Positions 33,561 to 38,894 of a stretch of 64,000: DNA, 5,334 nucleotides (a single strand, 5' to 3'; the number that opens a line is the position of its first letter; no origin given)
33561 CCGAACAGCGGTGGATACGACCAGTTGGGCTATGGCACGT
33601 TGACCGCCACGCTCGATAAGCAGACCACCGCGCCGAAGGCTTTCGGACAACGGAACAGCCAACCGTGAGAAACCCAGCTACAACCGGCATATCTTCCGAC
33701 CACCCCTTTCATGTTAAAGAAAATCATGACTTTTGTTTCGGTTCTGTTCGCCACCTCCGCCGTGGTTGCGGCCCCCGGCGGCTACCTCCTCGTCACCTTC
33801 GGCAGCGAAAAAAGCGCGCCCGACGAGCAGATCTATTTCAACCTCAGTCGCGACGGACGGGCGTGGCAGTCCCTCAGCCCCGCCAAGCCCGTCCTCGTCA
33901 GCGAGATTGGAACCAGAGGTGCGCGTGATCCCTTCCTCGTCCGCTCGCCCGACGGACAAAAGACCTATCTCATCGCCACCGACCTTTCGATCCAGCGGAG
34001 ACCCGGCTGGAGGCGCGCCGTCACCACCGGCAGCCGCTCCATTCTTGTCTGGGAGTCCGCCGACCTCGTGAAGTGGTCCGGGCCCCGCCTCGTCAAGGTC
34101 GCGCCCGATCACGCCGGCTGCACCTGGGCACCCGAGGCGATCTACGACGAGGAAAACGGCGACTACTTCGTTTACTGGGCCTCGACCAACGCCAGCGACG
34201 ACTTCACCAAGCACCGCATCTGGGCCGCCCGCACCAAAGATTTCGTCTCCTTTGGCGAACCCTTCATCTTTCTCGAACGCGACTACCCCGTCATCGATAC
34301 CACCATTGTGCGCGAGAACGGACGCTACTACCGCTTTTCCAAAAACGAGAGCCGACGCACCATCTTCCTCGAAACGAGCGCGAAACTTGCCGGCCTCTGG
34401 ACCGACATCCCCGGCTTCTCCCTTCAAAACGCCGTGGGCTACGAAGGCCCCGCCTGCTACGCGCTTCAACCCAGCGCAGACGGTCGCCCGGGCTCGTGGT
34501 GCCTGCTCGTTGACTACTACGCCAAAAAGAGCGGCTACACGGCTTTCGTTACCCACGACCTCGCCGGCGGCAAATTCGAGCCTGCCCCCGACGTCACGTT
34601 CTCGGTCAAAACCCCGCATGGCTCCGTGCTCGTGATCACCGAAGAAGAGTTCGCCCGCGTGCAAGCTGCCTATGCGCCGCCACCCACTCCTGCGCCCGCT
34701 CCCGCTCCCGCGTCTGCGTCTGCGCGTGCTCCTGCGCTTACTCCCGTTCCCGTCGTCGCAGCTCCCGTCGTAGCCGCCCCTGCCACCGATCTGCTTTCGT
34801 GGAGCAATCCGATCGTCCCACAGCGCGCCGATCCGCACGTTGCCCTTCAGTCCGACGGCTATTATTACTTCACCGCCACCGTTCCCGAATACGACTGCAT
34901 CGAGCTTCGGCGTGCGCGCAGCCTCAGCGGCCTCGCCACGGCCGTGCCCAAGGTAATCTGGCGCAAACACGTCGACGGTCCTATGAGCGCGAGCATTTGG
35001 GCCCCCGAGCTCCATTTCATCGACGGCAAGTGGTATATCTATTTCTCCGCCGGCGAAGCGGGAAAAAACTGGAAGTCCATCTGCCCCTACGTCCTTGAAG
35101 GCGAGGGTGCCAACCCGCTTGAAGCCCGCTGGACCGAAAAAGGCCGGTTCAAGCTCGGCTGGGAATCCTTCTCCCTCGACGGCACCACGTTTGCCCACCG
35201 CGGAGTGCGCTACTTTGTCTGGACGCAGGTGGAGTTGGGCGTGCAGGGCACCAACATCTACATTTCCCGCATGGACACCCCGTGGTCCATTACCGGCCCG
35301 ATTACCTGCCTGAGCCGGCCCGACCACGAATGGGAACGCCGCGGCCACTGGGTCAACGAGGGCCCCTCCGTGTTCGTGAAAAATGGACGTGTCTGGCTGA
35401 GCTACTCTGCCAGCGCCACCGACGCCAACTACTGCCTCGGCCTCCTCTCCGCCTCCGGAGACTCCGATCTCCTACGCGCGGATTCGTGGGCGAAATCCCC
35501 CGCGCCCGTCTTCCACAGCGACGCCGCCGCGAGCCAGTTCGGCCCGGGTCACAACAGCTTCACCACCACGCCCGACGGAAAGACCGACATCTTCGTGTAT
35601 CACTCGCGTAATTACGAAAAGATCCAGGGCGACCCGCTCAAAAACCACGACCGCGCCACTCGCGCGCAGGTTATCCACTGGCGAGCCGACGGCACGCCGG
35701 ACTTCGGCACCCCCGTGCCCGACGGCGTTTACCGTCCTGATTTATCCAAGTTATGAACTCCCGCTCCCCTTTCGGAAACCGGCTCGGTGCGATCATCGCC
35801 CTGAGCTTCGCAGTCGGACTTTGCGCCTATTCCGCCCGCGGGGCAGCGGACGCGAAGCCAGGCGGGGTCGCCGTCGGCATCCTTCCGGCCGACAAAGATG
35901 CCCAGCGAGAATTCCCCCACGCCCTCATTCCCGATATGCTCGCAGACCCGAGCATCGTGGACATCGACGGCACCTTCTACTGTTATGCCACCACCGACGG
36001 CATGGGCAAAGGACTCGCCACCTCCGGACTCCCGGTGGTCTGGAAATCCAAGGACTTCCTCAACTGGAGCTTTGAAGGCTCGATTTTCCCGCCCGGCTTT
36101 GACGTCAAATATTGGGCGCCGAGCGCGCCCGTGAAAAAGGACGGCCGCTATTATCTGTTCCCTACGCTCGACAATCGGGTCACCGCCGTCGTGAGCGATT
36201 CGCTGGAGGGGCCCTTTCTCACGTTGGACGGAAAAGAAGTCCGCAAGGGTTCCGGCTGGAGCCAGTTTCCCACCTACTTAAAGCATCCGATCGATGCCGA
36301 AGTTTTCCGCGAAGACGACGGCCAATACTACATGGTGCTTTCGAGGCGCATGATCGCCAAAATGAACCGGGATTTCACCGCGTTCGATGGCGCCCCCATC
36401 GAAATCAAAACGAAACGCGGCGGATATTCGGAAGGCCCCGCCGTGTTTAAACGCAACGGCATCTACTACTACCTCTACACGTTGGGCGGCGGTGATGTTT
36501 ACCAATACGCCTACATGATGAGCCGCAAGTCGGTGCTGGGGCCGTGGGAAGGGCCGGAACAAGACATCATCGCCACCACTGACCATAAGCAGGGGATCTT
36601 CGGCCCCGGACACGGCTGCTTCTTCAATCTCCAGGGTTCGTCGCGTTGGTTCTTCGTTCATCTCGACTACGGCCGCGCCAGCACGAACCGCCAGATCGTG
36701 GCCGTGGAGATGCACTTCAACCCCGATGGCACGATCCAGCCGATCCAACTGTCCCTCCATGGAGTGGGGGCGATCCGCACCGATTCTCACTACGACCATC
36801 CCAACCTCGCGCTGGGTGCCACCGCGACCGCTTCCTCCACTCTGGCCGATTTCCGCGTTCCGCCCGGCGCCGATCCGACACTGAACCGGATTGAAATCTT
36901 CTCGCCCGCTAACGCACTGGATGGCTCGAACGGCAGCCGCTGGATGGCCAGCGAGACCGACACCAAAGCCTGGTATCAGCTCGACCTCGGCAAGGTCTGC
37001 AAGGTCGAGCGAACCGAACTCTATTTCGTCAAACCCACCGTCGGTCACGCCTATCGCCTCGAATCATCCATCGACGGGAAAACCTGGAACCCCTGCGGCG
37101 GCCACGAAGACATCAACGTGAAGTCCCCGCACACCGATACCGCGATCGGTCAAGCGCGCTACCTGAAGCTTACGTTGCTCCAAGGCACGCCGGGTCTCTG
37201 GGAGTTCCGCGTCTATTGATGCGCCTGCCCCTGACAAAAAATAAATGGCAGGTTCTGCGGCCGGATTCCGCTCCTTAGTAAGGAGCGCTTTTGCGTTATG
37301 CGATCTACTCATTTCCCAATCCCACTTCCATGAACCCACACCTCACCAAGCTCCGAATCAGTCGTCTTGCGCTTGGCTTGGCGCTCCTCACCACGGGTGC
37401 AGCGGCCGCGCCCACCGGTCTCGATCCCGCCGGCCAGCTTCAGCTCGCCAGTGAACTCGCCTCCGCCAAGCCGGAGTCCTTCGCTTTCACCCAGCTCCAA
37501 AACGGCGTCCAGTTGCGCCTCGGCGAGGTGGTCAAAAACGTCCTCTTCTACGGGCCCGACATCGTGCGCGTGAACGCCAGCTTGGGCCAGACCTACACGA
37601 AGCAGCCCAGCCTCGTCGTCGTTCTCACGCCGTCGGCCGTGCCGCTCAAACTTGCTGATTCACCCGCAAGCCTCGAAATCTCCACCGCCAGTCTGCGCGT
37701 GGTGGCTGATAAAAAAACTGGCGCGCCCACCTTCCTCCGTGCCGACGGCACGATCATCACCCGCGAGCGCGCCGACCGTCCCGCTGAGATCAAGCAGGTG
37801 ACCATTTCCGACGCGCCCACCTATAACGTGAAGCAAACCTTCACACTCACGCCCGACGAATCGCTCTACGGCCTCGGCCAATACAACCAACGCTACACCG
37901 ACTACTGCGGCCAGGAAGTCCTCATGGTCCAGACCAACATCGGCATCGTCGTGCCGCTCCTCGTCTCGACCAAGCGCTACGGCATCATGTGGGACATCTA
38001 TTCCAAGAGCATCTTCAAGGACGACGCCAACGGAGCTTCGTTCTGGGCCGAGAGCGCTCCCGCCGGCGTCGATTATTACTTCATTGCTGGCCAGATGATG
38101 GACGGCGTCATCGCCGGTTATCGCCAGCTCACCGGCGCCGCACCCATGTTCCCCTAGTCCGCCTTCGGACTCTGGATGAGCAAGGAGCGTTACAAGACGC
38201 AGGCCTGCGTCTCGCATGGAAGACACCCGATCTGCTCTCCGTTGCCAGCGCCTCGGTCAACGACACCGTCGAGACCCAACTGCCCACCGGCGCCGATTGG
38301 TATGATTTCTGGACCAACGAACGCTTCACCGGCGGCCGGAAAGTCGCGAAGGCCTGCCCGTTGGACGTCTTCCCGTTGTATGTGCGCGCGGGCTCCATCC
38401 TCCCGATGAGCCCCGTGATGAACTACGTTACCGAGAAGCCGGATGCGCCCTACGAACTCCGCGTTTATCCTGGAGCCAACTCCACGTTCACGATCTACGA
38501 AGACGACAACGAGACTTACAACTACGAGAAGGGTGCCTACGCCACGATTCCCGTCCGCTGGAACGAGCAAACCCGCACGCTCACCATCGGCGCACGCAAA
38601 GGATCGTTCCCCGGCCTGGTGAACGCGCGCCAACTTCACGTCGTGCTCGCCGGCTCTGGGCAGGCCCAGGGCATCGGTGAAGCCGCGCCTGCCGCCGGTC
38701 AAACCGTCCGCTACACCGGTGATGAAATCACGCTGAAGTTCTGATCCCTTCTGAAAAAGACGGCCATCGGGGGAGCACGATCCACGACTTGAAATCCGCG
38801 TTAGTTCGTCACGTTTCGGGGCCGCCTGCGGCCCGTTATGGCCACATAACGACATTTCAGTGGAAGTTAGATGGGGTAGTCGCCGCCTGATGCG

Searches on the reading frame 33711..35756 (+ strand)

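Call 7: search_protein_families(library=pfam, proteins=[window:33711-35756:+], max_evalue=0.001)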
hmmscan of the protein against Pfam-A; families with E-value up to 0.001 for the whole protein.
window:33711-35756:+ (681 aa): 1 family
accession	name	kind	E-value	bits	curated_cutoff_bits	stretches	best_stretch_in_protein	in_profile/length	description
PF04616.20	Glyco_hydro_43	-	2.2e-69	234.4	32.2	2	365-663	2-288/288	Glycosyl hydrolases family 43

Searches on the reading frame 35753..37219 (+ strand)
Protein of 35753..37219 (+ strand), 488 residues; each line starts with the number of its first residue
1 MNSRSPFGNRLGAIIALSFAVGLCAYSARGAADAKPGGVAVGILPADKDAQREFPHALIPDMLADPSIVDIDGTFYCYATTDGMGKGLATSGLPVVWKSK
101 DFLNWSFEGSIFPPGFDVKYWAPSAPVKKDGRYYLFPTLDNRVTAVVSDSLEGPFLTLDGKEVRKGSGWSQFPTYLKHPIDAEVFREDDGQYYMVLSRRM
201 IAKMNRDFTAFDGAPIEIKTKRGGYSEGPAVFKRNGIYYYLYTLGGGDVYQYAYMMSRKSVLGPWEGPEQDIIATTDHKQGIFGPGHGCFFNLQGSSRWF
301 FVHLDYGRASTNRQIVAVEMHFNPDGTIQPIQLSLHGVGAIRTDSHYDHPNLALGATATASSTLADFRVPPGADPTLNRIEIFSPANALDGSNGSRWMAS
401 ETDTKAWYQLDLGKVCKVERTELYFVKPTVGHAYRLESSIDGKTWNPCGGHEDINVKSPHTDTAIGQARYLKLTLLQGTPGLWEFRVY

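Call 7: search_protein_families(library=pfam, proteins=[window:35753-37219:+], max_evalue=0.001)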
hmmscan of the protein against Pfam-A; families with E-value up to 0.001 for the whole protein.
window:35753-37219:+ (488 aa): 3 families
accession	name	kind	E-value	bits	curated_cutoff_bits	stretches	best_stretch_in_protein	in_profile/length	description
PF04616.20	Glyco_hydro_43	-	1.2e-36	127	32.2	1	59-328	6-288/288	Glycosyl hydrolases family 43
PF00754.31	F5_F8_type_C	-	1.3e-13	51.7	28.2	1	384-477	13-114/127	F5/8 type C domain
PF22633.2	F5_F8_type_C_2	-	1.3e-10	42.2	27.8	1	387-472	1-90/91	NedA-like, galactose-binding domain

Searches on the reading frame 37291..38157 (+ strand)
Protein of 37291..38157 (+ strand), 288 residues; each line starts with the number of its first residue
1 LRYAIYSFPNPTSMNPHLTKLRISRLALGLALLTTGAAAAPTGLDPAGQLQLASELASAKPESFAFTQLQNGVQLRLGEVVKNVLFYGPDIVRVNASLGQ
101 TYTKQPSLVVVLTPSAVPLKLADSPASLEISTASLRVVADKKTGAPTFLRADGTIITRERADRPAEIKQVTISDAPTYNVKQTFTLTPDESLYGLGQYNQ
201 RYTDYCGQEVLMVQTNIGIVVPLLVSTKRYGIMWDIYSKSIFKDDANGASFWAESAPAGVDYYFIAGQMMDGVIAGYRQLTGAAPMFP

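Call 7: search_protein_families(library=pfam, proteins=[window:37291-38157:+], max_evalue=0.001)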
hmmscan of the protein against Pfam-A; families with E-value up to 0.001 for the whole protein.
window:37291-38157:+ (288 aa): 1 family
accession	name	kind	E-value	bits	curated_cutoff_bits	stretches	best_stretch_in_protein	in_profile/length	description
PF13802.12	Gal_mutarotas_2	-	2.4e-10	41.4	27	1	85-242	5-183/184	Glycosyl hydrolase 31 N-terminal galactose mutarotase-like domain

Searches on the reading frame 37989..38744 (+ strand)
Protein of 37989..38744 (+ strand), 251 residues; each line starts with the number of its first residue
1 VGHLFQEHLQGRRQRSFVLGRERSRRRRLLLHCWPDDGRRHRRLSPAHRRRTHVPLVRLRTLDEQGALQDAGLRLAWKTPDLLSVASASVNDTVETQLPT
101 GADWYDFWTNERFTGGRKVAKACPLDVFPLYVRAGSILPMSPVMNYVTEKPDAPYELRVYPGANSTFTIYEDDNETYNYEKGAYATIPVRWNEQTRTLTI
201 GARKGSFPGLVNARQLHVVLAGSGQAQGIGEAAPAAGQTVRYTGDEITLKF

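Call 71: search_protein_families(library=pfam, proteins=[window:37989-38744:+], max_evalue=0.01)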
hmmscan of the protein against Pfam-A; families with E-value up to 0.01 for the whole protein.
window:37989-38744:+ (251 aa): 2 families
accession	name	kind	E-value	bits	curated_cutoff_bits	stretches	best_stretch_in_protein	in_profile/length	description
PF17137.9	DUF5110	-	1.7e-25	89.3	27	1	155-222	2-70/71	Domain of unknown function (DUF5110)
PF21365.3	Glyco_hydro_31_3rd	-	7.1e-10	39.7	24.4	1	91-138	41-87/87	Glycosyl hydrolase family 31 C-terminal domain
